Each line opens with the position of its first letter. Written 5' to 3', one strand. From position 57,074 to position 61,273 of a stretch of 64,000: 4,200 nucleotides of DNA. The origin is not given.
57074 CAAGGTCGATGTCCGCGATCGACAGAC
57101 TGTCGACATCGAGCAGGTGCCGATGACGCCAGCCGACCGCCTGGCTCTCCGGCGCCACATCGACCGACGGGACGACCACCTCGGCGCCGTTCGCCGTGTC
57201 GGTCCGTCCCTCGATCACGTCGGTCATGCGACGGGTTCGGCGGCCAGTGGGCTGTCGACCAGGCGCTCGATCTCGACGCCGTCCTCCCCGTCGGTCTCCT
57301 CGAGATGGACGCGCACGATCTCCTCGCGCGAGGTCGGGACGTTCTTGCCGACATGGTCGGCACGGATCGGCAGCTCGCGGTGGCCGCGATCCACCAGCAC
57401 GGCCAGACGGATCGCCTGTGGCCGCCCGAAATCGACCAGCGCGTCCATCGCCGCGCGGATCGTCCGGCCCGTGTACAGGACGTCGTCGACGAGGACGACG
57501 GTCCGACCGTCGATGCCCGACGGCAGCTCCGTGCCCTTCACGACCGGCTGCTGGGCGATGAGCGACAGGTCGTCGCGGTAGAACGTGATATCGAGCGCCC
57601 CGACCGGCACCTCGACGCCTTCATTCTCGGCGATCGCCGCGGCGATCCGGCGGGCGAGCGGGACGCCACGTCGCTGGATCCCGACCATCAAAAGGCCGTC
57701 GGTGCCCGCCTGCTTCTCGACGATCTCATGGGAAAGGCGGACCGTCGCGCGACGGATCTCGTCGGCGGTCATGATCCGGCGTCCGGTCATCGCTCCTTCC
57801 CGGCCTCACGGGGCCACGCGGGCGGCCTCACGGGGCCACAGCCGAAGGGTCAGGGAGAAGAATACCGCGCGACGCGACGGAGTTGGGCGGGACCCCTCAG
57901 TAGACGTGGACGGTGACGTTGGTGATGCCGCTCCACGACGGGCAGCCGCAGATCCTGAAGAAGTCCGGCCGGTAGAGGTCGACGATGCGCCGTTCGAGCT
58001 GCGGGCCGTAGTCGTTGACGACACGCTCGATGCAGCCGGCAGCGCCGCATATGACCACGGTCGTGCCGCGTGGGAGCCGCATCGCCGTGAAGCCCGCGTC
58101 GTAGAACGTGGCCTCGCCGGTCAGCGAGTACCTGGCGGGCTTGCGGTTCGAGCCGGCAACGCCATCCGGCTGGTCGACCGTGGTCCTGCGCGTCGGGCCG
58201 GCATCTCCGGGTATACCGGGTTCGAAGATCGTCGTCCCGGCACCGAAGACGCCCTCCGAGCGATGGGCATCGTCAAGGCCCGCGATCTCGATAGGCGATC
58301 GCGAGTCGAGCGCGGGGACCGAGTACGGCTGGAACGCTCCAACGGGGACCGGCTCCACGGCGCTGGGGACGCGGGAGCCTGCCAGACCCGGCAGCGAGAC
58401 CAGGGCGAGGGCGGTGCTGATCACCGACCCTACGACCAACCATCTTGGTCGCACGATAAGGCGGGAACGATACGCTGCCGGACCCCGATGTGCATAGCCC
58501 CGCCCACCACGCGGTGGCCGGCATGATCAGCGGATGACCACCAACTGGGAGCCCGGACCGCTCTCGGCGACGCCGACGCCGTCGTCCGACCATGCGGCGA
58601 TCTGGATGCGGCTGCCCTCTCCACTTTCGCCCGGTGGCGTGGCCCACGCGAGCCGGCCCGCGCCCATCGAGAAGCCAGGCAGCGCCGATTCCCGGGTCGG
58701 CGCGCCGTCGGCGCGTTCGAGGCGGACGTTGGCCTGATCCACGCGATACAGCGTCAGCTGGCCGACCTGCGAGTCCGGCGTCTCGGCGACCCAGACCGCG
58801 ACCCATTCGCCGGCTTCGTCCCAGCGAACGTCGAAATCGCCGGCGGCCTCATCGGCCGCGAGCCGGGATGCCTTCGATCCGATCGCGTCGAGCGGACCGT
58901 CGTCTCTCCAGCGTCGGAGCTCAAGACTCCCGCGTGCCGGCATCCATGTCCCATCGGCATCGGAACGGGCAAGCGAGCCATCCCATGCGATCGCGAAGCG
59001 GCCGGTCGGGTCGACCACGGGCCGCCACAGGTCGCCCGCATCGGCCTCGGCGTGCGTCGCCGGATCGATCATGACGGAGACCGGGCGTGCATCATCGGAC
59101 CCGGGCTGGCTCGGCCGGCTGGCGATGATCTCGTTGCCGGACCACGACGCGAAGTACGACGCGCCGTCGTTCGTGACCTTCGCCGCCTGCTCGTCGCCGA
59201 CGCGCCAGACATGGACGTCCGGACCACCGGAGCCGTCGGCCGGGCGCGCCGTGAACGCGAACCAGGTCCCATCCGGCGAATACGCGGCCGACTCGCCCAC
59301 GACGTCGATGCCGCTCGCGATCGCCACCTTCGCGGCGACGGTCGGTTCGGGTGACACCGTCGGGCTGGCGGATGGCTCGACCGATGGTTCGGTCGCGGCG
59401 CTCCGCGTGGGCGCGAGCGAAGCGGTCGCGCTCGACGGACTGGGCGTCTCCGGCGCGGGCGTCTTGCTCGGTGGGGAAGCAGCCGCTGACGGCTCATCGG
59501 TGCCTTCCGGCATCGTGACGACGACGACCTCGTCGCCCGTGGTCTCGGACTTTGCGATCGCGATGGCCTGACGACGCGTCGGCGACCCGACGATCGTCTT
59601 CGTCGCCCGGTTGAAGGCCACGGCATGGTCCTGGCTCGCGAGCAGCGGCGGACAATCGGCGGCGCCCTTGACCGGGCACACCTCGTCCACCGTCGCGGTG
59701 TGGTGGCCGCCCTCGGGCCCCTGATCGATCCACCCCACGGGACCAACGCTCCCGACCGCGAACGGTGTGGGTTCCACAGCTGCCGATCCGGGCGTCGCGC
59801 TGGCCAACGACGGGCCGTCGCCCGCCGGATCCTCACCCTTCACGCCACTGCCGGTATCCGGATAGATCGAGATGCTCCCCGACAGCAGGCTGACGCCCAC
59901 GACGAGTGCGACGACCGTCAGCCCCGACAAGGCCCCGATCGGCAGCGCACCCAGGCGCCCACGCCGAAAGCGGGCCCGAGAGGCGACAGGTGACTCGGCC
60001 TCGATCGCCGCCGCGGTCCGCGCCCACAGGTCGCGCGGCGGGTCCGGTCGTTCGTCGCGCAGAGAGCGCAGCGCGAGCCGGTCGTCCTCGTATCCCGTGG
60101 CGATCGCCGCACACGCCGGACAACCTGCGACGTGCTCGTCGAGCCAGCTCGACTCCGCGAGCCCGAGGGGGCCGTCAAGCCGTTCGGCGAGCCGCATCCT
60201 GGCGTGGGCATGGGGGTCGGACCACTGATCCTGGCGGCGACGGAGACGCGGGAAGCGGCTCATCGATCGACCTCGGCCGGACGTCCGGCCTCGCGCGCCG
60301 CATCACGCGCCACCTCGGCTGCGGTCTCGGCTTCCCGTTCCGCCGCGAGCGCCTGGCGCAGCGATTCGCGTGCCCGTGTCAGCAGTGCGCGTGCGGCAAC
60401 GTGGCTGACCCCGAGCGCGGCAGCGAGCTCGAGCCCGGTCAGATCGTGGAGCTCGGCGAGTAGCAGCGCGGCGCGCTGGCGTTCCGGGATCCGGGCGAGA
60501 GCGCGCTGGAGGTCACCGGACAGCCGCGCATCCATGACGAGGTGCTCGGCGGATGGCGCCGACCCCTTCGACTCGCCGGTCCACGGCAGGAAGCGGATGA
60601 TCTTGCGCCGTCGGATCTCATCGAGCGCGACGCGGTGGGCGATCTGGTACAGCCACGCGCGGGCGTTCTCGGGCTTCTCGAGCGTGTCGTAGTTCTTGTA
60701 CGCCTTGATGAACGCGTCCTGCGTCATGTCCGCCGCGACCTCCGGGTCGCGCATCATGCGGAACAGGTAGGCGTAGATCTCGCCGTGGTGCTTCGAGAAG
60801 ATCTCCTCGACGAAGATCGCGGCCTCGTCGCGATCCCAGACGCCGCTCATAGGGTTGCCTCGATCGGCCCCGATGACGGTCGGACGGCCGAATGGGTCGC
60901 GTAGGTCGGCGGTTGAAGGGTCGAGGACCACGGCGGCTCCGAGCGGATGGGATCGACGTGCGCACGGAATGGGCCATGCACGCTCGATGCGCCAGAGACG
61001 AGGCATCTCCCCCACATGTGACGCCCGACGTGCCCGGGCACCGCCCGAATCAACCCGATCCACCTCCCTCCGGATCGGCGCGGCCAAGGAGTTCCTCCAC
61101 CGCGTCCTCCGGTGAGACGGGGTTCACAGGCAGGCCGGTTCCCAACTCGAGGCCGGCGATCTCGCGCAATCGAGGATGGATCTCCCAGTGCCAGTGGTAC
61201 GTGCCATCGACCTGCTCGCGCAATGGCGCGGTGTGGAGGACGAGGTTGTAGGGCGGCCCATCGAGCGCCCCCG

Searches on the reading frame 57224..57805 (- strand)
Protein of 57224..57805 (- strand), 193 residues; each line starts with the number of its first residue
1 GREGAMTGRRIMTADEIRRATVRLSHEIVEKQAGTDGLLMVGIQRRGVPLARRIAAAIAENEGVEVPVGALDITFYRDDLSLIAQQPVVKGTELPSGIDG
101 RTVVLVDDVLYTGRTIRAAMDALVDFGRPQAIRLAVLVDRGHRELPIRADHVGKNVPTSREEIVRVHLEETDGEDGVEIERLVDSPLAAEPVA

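Call 38: search_protein_families(library=pfam, proteins=[window:57224-57805:-], max_evalue=0.00001)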
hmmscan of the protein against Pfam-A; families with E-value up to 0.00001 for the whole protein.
window:57224-57805:- (193 aa): 2 families
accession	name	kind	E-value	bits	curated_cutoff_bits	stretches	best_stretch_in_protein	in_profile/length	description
PF00156.33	Pribosyltran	-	7.1e-24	84.4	26.3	1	20-168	14-155/158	Phosphoribosyl transferase domain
PF14681.12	UPRTase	-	1.5e-07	31.5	27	1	25-138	55-159/206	Uracil phosphoribosyltransferase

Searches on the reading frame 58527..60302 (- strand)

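Call 38: search_protein_families(library=pfam, proteins=[window:58527-60302:-], max_evalue=0.00001)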
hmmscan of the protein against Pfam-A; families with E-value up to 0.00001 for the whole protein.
window:58527-60302:- (591 aa): 1 family
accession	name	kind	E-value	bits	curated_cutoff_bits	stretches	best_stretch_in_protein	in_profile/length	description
PF13490.11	zf-HC2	-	7.2e-06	26.4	22.2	0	34-65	4-35/35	Putative zinc-finger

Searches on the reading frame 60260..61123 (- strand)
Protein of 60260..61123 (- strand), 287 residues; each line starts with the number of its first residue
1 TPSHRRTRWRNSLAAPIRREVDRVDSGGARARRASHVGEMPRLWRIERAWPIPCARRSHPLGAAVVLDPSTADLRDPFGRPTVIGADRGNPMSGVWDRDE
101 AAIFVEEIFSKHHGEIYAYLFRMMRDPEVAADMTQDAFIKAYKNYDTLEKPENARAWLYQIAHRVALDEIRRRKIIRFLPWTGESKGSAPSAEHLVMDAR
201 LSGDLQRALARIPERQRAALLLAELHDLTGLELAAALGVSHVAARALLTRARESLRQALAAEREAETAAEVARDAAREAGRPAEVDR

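Call 38: search_protein_families(library=pfam, proteins=[window:60260-61123:-], max_evalue=0.00001)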
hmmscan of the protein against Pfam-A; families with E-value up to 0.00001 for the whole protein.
window:60260-61123:- (287 aa): 3 families
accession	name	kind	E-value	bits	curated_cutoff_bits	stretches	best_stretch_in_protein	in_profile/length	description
PF04542.20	Sigma70_r2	-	8.8e-17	61.1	24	1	109-174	2-69/71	Sigma-70 region 2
PF08281.18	Sigma70_r4_2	-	1.8e-10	40.7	25.7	1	204-255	3-54/54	Sigma-70, region 4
PF04545.22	Sigma70_r4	-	1.4e-06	28.1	24.1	1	208-257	1-50/50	Sigma-70, region 4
